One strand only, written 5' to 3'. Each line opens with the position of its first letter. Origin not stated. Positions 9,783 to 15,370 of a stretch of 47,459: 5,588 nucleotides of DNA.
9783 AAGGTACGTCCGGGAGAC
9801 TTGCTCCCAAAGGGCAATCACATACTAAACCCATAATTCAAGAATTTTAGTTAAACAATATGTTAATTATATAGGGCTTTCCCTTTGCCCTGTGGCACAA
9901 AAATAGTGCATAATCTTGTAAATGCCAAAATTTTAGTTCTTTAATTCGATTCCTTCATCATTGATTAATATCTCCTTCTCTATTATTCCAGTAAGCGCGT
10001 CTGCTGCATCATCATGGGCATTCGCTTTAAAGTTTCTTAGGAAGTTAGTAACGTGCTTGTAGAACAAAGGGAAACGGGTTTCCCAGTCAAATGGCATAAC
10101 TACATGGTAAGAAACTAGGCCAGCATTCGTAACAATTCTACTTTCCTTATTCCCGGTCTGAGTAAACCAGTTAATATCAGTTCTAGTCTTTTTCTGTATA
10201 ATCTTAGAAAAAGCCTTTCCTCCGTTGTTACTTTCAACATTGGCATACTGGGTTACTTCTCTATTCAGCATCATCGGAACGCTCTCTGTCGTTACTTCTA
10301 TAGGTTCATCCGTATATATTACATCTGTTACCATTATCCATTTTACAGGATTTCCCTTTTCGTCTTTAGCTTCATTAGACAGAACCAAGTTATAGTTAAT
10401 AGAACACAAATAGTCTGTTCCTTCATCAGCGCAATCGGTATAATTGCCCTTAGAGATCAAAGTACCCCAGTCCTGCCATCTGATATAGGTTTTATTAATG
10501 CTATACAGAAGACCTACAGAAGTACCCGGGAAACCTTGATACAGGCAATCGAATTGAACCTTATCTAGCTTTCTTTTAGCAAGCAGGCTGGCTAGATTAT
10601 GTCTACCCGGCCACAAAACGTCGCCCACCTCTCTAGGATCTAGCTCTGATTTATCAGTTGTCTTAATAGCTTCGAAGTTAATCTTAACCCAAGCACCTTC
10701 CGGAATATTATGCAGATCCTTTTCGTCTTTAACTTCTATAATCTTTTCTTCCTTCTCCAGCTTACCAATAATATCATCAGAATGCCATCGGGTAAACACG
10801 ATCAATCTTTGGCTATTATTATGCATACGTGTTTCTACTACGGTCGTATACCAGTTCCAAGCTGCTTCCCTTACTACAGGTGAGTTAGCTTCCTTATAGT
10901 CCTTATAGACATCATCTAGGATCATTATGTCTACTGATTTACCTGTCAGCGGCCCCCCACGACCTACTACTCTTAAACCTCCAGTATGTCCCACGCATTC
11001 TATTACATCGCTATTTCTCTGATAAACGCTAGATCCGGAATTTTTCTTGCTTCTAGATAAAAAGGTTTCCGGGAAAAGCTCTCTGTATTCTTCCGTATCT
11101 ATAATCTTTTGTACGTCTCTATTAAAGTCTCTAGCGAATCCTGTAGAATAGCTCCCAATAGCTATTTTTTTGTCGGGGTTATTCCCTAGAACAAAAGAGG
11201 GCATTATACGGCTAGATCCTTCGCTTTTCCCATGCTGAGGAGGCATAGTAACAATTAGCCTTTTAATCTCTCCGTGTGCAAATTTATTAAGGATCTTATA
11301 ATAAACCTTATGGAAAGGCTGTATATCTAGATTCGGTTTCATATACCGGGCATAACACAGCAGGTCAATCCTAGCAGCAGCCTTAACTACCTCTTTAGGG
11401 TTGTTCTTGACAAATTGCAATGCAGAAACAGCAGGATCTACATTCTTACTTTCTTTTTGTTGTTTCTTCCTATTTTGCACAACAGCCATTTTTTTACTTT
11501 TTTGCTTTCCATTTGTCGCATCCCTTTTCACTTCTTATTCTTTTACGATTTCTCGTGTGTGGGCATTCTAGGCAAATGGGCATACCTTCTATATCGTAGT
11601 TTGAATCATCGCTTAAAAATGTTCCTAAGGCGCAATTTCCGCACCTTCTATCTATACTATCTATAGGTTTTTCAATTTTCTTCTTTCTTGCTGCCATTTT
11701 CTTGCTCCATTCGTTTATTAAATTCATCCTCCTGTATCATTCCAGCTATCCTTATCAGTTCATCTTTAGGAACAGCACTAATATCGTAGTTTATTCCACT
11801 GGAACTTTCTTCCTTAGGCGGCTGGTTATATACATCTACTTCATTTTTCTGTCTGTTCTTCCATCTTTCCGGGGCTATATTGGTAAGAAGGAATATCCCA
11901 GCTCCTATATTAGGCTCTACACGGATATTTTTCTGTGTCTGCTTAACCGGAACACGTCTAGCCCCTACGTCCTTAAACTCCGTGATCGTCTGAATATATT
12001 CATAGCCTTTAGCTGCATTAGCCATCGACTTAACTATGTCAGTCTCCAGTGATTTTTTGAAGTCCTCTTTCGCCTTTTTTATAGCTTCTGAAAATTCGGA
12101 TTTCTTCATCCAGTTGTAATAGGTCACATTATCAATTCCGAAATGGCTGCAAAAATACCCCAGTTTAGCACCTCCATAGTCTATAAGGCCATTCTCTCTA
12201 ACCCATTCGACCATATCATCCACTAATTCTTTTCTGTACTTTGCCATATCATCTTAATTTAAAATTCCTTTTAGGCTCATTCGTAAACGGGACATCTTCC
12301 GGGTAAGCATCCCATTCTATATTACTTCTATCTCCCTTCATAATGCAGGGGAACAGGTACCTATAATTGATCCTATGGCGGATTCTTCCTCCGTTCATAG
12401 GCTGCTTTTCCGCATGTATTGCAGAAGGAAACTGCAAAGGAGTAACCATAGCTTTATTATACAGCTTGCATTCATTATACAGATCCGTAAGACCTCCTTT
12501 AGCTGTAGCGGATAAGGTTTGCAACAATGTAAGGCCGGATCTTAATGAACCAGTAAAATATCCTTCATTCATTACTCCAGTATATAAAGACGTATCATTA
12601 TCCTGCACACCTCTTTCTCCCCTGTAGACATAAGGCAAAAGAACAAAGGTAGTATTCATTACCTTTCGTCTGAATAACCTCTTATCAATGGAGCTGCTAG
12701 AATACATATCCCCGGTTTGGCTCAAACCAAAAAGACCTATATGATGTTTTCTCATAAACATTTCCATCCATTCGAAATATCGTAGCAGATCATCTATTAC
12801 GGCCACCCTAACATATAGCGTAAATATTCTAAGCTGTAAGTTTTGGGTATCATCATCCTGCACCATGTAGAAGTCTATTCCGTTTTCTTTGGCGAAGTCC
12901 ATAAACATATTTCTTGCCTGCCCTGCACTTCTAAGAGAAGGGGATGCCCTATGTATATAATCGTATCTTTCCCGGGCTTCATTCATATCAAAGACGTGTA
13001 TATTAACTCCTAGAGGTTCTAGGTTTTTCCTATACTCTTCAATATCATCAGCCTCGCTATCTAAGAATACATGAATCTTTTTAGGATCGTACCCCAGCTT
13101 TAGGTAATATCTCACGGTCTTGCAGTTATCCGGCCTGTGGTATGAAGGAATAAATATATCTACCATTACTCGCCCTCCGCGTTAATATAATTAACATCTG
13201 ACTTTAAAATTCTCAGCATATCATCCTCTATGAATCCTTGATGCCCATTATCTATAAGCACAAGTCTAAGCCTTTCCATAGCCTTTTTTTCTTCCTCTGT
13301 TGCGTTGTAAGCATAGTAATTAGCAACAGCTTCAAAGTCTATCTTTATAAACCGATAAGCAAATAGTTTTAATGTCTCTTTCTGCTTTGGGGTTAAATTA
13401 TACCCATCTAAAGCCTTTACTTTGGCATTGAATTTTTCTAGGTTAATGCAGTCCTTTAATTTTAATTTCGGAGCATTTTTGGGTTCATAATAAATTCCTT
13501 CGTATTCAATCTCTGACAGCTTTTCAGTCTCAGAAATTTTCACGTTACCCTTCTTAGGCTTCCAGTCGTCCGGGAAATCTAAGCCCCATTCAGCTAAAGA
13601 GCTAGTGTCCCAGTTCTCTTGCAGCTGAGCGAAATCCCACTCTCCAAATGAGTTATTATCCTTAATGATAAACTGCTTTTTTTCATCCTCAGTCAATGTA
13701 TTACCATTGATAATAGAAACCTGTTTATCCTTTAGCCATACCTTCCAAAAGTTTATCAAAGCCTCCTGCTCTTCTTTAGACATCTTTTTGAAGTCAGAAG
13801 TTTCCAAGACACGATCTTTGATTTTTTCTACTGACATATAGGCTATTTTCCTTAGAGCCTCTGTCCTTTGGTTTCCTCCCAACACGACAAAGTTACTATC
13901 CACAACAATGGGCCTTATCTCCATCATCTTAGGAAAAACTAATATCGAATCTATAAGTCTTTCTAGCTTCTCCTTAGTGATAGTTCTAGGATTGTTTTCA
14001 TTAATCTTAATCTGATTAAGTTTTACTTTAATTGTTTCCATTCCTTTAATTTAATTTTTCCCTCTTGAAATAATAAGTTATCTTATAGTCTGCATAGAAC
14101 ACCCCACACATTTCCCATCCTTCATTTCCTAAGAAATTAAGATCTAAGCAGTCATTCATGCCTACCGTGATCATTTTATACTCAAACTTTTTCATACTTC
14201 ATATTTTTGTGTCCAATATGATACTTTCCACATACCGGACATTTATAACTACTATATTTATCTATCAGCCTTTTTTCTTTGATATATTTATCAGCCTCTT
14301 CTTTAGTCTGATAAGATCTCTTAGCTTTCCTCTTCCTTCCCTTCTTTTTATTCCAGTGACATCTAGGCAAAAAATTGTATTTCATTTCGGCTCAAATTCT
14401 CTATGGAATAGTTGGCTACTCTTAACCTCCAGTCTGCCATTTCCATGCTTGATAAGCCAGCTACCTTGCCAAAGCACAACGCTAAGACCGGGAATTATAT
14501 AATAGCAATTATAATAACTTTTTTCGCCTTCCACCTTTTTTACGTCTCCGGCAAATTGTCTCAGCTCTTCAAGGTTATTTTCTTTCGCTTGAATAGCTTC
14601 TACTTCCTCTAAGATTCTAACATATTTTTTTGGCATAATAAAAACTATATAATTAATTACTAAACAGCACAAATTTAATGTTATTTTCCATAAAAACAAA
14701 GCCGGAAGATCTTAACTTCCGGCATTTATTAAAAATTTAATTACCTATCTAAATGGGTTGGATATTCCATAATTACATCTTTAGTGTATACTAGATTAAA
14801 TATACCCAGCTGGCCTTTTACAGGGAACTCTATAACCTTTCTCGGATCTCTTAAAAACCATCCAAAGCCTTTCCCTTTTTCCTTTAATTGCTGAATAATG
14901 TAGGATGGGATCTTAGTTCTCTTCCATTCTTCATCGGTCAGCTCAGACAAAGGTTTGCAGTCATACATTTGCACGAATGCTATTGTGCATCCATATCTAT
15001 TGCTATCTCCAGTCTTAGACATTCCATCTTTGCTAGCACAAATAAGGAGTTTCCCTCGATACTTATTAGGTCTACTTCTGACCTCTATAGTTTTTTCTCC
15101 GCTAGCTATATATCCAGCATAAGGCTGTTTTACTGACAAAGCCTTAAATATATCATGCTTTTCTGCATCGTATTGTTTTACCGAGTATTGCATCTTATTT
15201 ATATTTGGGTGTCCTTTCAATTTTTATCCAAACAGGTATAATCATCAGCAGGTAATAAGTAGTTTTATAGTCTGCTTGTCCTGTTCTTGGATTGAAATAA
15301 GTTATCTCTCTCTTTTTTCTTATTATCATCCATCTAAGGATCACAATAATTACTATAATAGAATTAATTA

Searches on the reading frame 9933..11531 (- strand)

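Call 62: search_protein_families(library=phrogs, proteins=[window:9933-11531:-], max_evalue=0.00001)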
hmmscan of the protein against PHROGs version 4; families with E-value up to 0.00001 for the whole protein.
window:9933-11531:- (532 aa): 4 families
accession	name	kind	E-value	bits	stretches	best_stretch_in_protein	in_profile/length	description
phrog_38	-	head and packaging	1.2e-75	256.7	1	14-520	231-703/760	terminase large subunit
phrog_4758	-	head and packaging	1.5e-48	166.3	1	57-264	26-223/243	terminase large subunit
phrog_30251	-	head and packaging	1.4e-46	160.2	1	79-510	45-450/799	terminase large subunit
phrog_5573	-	head and packaging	5.7e-18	66.2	1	279-520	10-234/250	terminase large subunit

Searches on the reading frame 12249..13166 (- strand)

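Call 62: search_protein_families(library=phrogs, proteins=[window:12249-13166:-], max_evalue=0.00001)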
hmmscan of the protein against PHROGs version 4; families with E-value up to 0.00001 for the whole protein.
window:12249-13166:- (305 aa): 1 family
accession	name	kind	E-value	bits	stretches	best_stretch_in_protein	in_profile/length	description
phrog_842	-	other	2.3e-22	81.1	1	1-269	4-250/270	beta-glucosyl-HMC-alpha-glucosyltransferase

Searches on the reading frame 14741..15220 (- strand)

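Call 86: search_protein_families(library=pfam, proteins=[window:14741-15220:-], max_evalue=0.001)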
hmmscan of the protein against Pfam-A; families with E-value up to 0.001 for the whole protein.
window:14741-15220:- (159 aa): 1 family
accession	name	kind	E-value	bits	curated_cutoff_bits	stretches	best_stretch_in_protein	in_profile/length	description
PF04266.20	ASCH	-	2.5e-07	31.8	21.2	1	28-99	1-66/103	ASCH domain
